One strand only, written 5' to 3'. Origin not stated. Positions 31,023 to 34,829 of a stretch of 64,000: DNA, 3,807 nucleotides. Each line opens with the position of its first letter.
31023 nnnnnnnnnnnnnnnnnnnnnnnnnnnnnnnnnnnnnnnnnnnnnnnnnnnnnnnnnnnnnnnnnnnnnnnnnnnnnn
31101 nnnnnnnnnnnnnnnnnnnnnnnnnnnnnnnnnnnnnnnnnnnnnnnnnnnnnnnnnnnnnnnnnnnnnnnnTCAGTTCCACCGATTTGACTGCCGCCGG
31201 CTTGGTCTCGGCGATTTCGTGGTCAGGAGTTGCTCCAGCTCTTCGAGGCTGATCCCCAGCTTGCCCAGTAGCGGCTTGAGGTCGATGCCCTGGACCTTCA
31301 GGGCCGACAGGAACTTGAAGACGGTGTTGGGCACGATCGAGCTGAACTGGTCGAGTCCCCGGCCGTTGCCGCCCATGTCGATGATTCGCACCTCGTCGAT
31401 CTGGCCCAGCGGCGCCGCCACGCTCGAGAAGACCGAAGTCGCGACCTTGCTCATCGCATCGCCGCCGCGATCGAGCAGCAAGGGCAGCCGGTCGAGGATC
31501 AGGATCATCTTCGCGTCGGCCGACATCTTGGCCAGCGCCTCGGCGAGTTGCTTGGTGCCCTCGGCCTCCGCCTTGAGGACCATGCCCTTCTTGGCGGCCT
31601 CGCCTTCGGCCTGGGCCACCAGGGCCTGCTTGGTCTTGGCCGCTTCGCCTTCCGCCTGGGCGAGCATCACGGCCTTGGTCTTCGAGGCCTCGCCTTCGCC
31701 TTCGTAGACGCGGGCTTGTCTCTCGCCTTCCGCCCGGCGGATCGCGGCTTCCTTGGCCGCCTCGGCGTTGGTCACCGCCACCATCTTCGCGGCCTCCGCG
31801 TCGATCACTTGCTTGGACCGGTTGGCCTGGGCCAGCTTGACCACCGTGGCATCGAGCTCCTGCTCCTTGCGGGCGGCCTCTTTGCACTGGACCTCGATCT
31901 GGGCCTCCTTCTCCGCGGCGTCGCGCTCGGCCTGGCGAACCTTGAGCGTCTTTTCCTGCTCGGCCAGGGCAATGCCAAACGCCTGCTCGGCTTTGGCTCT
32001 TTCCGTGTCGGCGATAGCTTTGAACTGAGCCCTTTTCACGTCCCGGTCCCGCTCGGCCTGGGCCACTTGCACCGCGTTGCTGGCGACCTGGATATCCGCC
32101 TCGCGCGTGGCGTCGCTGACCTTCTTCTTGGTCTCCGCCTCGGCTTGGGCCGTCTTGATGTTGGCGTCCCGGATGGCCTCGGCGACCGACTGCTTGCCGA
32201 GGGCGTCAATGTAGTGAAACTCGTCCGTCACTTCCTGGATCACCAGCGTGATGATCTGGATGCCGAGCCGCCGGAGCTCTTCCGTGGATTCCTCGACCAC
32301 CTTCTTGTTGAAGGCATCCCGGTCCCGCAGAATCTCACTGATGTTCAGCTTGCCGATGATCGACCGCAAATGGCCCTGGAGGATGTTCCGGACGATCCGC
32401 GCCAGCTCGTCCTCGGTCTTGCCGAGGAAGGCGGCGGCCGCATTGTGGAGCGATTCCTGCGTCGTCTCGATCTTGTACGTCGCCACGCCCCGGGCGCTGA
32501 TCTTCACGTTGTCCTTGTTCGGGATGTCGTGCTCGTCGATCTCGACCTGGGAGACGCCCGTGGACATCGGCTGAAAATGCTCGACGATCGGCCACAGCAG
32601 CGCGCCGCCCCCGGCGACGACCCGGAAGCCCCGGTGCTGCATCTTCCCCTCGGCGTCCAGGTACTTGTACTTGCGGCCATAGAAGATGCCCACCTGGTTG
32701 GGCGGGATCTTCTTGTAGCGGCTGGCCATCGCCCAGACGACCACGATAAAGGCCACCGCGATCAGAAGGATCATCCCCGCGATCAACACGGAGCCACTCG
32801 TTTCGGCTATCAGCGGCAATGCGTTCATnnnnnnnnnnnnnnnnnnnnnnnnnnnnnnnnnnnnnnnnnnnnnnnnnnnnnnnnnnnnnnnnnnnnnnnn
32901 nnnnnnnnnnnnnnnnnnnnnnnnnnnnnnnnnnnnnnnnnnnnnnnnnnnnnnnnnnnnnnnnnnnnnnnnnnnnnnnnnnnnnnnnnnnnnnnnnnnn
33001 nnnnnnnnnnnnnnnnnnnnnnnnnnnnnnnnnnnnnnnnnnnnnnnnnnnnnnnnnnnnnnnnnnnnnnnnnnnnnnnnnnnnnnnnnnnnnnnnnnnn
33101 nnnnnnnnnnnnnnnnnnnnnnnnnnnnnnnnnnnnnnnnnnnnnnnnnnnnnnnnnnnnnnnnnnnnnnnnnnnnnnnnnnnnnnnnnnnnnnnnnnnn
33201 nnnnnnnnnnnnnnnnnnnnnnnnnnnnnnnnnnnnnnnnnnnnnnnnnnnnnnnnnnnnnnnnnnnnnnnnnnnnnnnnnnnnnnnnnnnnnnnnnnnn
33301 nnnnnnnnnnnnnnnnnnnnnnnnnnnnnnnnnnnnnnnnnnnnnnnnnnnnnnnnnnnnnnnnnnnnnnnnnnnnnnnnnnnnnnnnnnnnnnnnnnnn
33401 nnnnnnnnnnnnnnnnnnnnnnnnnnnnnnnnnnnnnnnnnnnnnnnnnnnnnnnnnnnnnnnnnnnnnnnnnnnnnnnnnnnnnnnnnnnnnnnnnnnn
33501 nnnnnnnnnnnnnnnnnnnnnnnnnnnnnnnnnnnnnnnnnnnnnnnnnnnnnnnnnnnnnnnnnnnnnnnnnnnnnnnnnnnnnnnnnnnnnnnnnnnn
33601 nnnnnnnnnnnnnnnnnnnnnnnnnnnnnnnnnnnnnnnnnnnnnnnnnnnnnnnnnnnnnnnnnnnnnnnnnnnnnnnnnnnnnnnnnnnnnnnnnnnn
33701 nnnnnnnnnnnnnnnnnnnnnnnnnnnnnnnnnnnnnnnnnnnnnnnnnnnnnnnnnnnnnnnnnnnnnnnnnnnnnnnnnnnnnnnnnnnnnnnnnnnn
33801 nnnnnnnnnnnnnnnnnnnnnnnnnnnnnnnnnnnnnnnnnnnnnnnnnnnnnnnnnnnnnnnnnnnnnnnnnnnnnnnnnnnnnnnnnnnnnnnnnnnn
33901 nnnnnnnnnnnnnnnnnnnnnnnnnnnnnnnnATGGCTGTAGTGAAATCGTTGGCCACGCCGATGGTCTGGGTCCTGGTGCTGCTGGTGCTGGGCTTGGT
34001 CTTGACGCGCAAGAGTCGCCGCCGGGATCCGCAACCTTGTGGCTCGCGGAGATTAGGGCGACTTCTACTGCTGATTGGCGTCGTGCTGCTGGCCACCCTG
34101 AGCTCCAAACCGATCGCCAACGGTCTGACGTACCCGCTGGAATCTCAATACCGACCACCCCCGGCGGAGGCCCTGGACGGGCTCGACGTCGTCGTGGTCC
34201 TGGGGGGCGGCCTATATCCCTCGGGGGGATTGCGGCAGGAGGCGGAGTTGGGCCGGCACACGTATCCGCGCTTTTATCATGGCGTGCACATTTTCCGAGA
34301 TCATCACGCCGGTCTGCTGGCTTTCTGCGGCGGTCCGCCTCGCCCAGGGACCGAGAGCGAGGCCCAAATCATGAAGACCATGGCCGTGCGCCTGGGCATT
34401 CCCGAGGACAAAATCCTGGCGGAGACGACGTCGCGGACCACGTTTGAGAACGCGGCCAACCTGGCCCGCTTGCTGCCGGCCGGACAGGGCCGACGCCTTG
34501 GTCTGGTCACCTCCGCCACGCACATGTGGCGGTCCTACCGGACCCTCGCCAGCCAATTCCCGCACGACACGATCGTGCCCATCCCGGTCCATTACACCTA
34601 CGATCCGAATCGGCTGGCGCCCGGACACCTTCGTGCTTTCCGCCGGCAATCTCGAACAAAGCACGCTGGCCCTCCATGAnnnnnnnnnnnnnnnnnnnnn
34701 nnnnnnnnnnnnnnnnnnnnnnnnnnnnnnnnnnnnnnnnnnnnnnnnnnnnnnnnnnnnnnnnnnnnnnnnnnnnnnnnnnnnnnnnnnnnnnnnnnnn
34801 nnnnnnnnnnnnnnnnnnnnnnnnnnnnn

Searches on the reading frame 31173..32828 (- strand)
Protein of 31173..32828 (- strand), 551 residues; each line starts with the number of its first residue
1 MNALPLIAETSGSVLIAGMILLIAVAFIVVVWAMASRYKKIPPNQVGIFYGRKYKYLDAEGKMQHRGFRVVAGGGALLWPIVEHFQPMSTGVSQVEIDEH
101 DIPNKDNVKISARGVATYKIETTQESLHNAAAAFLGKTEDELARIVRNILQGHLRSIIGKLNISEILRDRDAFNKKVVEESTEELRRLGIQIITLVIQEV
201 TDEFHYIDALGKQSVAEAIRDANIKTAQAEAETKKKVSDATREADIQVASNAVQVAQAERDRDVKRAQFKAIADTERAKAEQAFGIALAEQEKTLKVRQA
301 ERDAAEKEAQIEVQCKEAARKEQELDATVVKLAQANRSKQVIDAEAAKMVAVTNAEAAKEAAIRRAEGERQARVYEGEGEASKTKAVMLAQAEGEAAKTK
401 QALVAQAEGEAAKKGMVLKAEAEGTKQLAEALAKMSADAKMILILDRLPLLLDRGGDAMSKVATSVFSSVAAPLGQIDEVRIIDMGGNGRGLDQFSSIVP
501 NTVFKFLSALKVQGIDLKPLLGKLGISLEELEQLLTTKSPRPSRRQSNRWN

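Call 69: search_protein_families(library=pfam, proteins=[window:31173-32828:-], max_evalue=0.00001)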
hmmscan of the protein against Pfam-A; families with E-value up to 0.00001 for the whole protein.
window:31173-32828:- (551 aa): 1 family
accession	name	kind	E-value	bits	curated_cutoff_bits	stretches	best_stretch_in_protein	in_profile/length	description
PF01145.31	Band_7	-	9.4e-28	97.9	23.6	1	40-231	2-176/176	SPFH domain / Band 7 family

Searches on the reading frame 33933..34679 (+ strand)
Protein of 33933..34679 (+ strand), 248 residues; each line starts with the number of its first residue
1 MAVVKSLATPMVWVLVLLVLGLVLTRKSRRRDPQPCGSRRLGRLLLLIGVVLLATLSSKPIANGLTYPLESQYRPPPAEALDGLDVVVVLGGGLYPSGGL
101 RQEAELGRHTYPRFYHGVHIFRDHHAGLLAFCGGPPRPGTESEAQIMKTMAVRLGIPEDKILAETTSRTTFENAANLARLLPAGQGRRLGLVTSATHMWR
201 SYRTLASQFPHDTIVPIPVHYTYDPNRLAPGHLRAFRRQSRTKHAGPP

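Call 69: search_protein_families(library=pfam, proteins=[window:33933-34679:+], max_evalue=0.00001)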
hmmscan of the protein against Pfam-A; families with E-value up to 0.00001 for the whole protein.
window:33933-34679:+ (248 aa): 1 family
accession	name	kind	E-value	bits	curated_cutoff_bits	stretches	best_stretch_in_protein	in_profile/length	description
PF02698.23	DUF218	-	7.5e-25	87.8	27.6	1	85-224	1-114/133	DUF218 domain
